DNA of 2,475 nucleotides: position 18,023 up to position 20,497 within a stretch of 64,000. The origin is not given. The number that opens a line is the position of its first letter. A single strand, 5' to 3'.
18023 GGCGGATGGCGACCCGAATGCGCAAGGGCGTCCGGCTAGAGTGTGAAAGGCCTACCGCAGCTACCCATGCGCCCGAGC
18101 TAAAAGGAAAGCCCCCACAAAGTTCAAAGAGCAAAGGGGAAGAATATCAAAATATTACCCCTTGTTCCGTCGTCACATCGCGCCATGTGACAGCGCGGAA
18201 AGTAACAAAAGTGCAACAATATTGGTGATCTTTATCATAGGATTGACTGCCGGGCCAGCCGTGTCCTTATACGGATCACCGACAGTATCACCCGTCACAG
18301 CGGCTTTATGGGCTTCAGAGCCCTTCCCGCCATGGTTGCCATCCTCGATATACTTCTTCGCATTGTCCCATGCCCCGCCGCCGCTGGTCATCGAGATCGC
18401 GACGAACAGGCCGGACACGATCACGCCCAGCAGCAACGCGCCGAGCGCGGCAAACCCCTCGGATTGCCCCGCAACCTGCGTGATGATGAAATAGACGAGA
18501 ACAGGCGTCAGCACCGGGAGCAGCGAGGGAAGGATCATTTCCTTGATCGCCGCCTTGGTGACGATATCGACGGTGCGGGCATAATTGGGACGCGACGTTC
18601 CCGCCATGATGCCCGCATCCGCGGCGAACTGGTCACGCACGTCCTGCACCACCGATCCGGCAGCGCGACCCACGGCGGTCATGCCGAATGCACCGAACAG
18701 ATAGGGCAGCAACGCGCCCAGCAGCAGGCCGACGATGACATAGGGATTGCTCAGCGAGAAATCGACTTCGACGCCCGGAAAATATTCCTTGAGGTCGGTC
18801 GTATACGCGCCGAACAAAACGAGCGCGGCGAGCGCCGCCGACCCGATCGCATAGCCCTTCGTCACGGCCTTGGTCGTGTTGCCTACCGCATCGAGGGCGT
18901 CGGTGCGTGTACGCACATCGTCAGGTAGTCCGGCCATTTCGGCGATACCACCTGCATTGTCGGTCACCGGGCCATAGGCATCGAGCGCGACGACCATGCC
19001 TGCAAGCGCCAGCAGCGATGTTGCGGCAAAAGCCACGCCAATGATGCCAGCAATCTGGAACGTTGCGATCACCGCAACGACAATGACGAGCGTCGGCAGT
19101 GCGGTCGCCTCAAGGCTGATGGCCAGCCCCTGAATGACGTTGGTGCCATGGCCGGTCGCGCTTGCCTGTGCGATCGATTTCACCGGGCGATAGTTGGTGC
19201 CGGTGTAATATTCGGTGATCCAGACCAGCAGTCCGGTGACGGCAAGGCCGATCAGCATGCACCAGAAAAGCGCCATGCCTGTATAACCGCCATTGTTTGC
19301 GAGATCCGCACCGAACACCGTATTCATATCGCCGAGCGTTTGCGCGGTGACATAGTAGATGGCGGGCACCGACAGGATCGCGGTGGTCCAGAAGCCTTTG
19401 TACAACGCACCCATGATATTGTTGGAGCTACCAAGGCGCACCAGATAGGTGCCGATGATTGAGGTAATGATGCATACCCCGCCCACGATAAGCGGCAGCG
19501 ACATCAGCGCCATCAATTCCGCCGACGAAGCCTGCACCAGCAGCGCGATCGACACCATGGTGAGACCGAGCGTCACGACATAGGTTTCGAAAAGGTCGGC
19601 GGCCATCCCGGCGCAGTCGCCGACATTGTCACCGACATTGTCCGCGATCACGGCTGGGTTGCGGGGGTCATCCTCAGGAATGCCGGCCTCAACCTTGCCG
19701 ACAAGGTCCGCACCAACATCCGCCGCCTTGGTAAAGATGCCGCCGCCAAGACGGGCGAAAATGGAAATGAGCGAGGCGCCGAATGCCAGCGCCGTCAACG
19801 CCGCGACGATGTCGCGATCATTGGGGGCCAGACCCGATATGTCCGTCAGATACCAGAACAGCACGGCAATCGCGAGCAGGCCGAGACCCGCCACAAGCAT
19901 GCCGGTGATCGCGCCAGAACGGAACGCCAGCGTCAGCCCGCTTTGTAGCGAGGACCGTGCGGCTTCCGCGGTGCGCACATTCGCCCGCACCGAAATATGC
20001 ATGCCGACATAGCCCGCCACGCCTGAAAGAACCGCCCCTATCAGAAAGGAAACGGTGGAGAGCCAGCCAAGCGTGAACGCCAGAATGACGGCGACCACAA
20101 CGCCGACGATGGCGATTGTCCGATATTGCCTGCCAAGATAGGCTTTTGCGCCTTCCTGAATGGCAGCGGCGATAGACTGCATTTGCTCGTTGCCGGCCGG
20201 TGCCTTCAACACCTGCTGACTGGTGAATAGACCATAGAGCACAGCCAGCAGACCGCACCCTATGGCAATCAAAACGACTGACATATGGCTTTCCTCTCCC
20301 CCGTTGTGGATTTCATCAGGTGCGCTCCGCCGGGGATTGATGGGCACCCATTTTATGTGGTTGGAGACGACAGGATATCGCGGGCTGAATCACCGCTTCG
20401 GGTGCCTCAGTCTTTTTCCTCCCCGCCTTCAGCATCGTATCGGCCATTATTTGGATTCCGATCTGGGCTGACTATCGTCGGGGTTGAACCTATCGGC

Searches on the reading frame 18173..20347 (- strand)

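Call 59: search_protein_families(library=pfam, proteins=[window:18173-20347:-], max_evalue=0.001)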
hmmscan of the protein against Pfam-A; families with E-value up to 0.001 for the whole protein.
window:18173-20347:- (724 aa): 1 family
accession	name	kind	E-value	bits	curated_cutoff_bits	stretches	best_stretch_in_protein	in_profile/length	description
PF03030.21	H_PPase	-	1.3e-261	870.4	29.7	1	33-715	1-645/645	Inorganic H+ pyrophosphatase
